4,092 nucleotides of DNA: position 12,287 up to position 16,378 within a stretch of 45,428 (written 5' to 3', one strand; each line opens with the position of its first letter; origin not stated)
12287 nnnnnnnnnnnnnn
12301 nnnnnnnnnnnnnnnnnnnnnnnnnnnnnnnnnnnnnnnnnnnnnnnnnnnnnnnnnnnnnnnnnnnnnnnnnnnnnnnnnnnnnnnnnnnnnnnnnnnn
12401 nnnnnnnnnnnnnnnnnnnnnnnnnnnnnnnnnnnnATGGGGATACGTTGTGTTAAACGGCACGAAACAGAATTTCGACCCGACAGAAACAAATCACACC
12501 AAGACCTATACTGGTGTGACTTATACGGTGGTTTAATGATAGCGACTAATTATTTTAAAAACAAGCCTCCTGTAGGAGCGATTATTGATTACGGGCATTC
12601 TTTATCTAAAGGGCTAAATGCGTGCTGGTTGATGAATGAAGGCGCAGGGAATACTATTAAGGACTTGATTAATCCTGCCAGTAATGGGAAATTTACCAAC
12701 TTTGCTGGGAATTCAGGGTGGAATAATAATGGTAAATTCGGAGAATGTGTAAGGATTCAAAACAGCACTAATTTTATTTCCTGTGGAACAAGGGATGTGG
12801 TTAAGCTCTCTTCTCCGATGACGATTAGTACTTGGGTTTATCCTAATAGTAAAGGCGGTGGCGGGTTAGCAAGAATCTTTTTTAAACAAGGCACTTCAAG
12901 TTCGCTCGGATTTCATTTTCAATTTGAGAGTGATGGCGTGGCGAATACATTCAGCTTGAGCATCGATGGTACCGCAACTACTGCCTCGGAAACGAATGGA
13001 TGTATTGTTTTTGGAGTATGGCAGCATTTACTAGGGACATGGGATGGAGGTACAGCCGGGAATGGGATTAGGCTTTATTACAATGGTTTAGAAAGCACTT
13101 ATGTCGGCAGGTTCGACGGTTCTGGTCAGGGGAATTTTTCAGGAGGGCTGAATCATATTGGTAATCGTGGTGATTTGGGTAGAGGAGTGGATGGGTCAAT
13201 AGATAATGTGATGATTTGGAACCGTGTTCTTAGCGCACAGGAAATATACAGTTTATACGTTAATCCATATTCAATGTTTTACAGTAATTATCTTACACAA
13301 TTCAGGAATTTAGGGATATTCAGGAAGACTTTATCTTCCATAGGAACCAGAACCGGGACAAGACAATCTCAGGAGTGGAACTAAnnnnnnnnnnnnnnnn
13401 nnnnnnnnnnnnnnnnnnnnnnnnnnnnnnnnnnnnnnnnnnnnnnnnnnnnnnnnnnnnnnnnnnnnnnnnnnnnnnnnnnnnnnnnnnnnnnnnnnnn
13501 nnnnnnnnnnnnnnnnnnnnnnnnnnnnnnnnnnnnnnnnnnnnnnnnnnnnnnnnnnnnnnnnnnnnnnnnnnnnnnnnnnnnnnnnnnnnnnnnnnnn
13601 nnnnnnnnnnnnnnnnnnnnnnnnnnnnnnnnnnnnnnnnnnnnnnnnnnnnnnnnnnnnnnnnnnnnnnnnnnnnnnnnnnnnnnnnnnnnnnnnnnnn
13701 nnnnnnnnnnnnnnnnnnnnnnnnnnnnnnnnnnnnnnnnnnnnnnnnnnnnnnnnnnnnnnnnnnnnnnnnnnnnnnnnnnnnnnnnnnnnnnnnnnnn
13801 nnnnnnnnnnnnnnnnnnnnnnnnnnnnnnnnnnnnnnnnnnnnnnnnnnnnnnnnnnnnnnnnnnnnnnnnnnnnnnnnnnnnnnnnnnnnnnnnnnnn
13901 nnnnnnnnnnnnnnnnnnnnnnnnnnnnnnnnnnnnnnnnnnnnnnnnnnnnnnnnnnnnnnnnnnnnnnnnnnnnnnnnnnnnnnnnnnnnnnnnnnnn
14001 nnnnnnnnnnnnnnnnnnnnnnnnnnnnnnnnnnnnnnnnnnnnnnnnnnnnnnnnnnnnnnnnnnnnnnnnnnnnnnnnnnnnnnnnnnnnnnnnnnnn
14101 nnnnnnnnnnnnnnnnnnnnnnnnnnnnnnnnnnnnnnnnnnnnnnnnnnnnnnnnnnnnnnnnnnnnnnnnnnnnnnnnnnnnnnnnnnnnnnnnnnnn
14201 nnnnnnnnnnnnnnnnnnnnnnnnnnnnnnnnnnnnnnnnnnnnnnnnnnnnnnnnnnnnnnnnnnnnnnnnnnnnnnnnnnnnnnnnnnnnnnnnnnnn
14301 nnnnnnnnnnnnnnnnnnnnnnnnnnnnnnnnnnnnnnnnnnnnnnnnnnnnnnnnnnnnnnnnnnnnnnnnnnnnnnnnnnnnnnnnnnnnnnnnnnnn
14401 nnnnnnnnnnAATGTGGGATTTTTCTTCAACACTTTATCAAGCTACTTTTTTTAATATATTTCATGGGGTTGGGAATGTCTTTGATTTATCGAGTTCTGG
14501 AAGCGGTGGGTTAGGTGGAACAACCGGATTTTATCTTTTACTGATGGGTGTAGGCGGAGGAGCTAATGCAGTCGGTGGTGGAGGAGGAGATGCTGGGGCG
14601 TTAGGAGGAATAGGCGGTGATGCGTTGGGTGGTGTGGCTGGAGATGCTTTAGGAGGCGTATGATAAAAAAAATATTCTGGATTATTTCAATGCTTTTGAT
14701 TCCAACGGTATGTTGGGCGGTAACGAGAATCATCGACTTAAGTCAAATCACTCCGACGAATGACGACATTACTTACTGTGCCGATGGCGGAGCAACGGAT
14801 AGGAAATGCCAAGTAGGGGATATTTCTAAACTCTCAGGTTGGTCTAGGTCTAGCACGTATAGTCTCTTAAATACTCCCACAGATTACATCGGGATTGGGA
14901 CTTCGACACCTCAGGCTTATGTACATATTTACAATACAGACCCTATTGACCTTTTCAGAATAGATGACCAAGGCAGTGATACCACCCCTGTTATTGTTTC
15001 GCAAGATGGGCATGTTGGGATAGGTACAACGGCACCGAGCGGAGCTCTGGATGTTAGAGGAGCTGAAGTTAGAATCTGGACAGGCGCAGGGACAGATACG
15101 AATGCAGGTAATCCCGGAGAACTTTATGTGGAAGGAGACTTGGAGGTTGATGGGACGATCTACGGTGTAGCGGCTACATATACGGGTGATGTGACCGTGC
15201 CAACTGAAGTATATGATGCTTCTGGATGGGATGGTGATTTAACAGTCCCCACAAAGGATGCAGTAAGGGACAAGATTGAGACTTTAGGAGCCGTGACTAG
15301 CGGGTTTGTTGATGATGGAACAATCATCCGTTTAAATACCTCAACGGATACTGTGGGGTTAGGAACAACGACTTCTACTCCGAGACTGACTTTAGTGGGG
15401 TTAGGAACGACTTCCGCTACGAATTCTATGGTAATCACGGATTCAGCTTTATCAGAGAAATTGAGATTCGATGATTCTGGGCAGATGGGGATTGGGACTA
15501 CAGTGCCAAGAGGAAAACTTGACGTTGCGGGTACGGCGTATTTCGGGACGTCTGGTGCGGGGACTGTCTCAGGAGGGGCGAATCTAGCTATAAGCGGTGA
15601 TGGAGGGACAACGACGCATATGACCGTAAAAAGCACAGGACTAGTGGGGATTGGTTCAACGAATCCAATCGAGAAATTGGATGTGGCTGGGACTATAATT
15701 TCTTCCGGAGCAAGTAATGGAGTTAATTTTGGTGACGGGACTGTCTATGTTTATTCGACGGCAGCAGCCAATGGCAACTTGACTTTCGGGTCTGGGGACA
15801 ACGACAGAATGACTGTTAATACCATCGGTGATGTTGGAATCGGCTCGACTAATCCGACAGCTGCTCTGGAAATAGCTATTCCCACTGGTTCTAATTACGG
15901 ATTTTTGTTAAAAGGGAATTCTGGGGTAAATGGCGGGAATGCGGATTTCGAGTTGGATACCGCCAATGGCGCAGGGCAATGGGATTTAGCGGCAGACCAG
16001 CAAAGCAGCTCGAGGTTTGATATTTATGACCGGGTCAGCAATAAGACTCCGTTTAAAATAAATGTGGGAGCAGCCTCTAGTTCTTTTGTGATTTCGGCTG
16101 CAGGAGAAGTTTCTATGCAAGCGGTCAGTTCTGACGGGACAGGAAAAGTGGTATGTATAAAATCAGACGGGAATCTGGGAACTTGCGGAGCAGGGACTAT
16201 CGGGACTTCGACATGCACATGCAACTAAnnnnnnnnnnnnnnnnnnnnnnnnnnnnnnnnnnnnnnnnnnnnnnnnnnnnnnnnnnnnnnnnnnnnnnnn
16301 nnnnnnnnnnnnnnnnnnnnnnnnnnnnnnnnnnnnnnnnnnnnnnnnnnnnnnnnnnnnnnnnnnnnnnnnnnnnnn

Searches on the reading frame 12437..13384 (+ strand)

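Call 69: search_protein_families(library=pfam, proteins=[window:12437-13384:+], max_evalue=0.01)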
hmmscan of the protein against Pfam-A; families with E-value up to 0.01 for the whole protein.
window:12437-13384:+ (315 aa): 1 family
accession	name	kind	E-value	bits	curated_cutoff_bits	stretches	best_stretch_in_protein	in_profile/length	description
PF13385.13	Laminin_G_3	-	6.9e-23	81.9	27.6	1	121-270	13-150/151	Concanavalin A-like lectin/glucanases superfamily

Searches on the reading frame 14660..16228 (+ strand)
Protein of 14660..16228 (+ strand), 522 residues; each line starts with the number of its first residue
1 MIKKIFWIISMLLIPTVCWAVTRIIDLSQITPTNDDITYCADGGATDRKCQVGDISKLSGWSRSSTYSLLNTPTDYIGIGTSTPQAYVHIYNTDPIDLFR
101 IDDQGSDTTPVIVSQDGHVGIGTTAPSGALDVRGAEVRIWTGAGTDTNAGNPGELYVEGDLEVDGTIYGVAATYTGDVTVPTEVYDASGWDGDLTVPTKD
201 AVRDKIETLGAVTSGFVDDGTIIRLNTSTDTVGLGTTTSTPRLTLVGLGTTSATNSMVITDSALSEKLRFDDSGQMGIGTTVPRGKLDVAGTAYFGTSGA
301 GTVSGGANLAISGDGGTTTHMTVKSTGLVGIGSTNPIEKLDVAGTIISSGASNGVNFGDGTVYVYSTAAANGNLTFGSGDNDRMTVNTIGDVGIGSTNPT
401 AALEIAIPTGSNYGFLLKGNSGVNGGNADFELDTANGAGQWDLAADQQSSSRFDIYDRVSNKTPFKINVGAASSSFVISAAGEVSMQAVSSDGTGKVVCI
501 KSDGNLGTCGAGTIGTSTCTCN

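Call 8: search_protein_families(library=phrogs, proteins=[window:14660-16228:+], max_evalue=0.001)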
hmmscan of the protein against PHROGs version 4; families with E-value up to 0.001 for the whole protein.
window:14660-16228:+ (522 aa): 3 families
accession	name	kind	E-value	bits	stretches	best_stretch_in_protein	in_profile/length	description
phrog_9942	-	tail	1.5e-08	34.1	1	114-302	36-214/1178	tail fiber protein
phrog_18345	-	tail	6.6e-07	29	0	108-136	433-461/956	tail fiber protein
phrog_28668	-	unknown function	1e-05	26.6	0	111-144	24-56/153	-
